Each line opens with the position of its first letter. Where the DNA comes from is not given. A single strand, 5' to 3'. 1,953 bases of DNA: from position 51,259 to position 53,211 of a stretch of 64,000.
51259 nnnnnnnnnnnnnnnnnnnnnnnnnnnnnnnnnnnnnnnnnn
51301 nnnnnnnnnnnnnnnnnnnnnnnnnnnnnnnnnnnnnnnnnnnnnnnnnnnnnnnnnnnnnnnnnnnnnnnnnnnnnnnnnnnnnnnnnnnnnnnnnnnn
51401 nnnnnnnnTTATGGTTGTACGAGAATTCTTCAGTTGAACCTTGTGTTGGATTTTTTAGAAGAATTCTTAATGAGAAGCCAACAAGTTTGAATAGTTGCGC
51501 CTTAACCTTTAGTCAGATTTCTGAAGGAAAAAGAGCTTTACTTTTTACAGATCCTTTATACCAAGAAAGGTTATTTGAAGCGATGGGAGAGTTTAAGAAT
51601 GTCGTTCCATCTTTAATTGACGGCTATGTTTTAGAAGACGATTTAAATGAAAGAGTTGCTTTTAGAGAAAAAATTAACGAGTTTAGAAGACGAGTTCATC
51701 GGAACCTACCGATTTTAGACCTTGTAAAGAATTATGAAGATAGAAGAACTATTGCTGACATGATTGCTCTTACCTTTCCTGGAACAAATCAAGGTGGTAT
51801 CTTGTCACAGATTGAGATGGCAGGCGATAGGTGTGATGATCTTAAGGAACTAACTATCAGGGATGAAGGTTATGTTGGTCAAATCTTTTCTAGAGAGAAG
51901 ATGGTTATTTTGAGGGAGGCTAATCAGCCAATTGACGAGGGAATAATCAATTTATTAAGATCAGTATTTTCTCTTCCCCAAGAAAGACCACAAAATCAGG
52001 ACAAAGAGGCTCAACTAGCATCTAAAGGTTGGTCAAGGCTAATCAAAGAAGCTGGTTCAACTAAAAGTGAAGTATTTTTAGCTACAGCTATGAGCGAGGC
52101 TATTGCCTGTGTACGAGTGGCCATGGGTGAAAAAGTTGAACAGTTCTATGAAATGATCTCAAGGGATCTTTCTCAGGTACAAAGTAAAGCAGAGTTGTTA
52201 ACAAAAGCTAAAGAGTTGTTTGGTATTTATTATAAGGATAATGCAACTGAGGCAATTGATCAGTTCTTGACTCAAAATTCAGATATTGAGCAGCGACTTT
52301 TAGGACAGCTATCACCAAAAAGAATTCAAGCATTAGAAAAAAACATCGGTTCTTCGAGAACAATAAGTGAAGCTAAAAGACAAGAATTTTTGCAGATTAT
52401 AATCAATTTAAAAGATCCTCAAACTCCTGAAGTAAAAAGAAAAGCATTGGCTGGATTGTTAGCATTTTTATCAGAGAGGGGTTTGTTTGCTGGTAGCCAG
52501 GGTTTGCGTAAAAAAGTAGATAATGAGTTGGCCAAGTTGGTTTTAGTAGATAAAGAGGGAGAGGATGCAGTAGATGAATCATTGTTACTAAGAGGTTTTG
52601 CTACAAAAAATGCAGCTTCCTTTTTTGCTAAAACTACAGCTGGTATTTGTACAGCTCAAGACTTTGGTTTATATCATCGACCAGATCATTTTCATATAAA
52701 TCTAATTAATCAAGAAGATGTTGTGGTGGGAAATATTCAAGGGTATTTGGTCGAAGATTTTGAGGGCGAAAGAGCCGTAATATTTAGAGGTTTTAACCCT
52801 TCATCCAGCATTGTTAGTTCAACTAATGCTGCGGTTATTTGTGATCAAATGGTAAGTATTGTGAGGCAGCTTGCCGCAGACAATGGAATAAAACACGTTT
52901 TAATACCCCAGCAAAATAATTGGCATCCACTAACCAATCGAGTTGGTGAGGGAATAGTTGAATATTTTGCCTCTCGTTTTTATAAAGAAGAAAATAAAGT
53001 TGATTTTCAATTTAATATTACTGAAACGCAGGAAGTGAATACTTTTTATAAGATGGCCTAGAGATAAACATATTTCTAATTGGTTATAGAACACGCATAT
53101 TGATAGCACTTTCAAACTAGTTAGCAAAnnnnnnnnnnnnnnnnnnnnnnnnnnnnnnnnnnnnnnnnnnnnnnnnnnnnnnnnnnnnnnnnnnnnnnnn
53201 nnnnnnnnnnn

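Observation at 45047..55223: ORFan island: giant repeat-containing 1639-aa protein, kinase-like protein and coupled small genes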

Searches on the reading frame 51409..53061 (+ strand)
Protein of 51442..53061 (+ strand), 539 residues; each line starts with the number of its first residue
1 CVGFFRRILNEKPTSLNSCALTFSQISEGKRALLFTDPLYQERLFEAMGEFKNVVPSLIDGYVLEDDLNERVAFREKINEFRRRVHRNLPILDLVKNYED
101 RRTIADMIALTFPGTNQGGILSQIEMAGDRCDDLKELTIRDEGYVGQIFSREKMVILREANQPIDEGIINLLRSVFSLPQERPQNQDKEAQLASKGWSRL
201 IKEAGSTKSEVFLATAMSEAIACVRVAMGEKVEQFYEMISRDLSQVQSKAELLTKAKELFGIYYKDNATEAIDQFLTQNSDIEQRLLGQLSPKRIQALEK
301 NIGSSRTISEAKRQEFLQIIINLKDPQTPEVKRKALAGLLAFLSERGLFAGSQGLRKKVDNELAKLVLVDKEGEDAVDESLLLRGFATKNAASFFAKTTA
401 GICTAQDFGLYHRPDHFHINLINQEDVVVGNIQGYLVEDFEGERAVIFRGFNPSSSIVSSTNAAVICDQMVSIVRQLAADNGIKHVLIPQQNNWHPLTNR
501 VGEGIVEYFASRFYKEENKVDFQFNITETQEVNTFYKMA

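Call 69: search_protein_families(library=phrogs, proteins=[window:51442-53061:+], max_evalue=1)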
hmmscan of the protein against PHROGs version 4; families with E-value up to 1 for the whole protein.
window:51442-53061:+ (539 aa): 1 family
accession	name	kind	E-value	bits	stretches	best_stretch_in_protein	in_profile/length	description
phrog_971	-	lysis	0.6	9.6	1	199-314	266-365/1338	endolysin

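Call 90: predict_structure(alignment_id=A8)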
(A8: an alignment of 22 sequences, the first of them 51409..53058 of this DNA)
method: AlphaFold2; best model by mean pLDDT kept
length: 550 residues; sequences in the alignment: 22
mean_pLDDT: 88.9   pTM: 0.77
mean pLDDT of the five models: 88.9, 88.6, 87.5, 87.2, 86.8
residues with pLDDT >= 90: 344; 70-90: 170; 50-70: 34; < 50: 2
segments of 3 or more residues with pLDDT < 50: none
pLDDT, mean of each block of 10 residues (from residue 1): 85 90 87 93 94 94 93 96 95 94 77 90 88 90 95 95 91 93 83 63 95 84 87 90 69 82 87 86 93 96 93 84 91 92 96 92 88 93 76 94 89 70 94 91 94 93 88 93 97 95 73 87 94 87 89
secondary structure, 60 per line:
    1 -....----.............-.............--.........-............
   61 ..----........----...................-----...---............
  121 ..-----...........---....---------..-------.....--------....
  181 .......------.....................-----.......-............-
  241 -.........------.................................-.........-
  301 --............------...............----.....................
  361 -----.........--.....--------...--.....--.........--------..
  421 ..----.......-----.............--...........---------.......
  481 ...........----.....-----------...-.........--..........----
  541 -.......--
elements in order: H2-5 H10-22 H24-36 H39-47 H49-62 H67-74 H79-97 H109-122 H128-138 H142-145 E164-168 H177-187 H194-214 H220-226 H228-239 H242-250 H257-289 H291-299 H303-314 H321-335 H340-360 H366-374 E377-381 E395-399 H402-410 H419-422 E427-433 E439-451 E454-464 H474-491 E496-500 H516-524 E530-536 E542-548

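Call 104: fold_search(model_id=the predicted structure, library=pdb)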
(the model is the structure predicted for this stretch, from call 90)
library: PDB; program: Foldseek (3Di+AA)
matches with E <= 10: 559; with E <= 0.001: 0
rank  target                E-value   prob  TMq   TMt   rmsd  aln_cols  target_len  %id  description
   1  7kd7_D                6.4e-03  1.00  0.21  0.48   6.5       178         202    7  Crystal structure of human NatD (NAA40) bound to a bisubstrate analogue (released 2021-06-16)
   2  4ua3_B                9.1e-03  1.00  0.19  0.45  10.2       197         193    9  Crystal structure of selenomethionine labeled SpNatD (released 2015-01-28)
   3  4u9v                  1.1e-02  1.00  0.21  0.49   6.1       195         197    8  Crystal structure of NatD (Naa40p) bound to acetyl CoA (released 2015-01-28)
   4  7kpu_D                1.5e-02  1.00  0.20  0.49   5.4       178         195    9  Crystal structure of human NatD (NAA40) bound to a bisubstrate analogue with a C-3 linker (released 2021-06-16)
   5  4ua3_A                1.5e-02  1.00  0.17  0.41   8.1       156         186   10  Crystal structure of selenomethionine labeled SpNatD (released 2015-01-28)
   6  4u9w_D                1.8e-02  1.00  0.20  0.50   6.5       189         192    7  Crystal Structure of NatD bound to H4/H2A peptide and CoA (released 2015-01-28)
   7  7kd7_A                1.9e-02  1.00  0.21  0.48   6.8       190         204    8  Crystal structure of human NatD (NAA40) bound to a bisubstrate analogue (released 2021-06-16)
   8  4u9w_B                2.4e-02  1.00  0.21  0.49   5.9       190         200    8  Crystal Structure of NatD bound to H4/H2A peptide and CoA (released 2015-01-28)
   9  4u9w_A                2.9e-02  1.00  0.19  0.46   6.2       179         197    7  Crystal Structure of NatD bound to H4/H2A peptide and CoA (released 2015-01-28)
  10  7kpu_A                2.9e-02  1.00  0.21  0.49   6.0       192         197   10  Crystal structure of human NatD (NAA40) bound to a bisubstrate analogue with a C-3 linker (released 2021-06-16)
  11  4u9w_C                3.3e-02  1.00  0.20  0.49   5.9       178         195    7  Crystal Structure of NatD bound to H4/H2A peptide and CoA (released 2015-01-28)
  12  6ee1_D                3.4e-02  0.38  0.15  0.12  33.4       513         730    8  Crystal structure of Mycobacterium tuberculosis ICL2 in complex with acetyl-CoA (released 2019-08-14)
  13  6ee1_B                3.9e-02  0.82  0.15  0.12  22.0       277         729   10  Crystal structure of Mycobacterium tuberculosis ICL2 in complex with acetyl-CoA (released 2019-08-14)
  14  6edz_D                3.9e-02  0.82  0.15  0.12  21.5       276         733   11  Crystal structure of Mycobacterium tuberculosis ICL2 in complex with acetyl-CoA, form I (released 2019-08-14)
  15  6edz_A                4.1e-02  0.80  0.15  0.12  22.7       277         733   10  Crystal structure of Mycobacterium tuberculosis ICL2 in complex with acetyl-CoA, form I (released 2019-08-14)
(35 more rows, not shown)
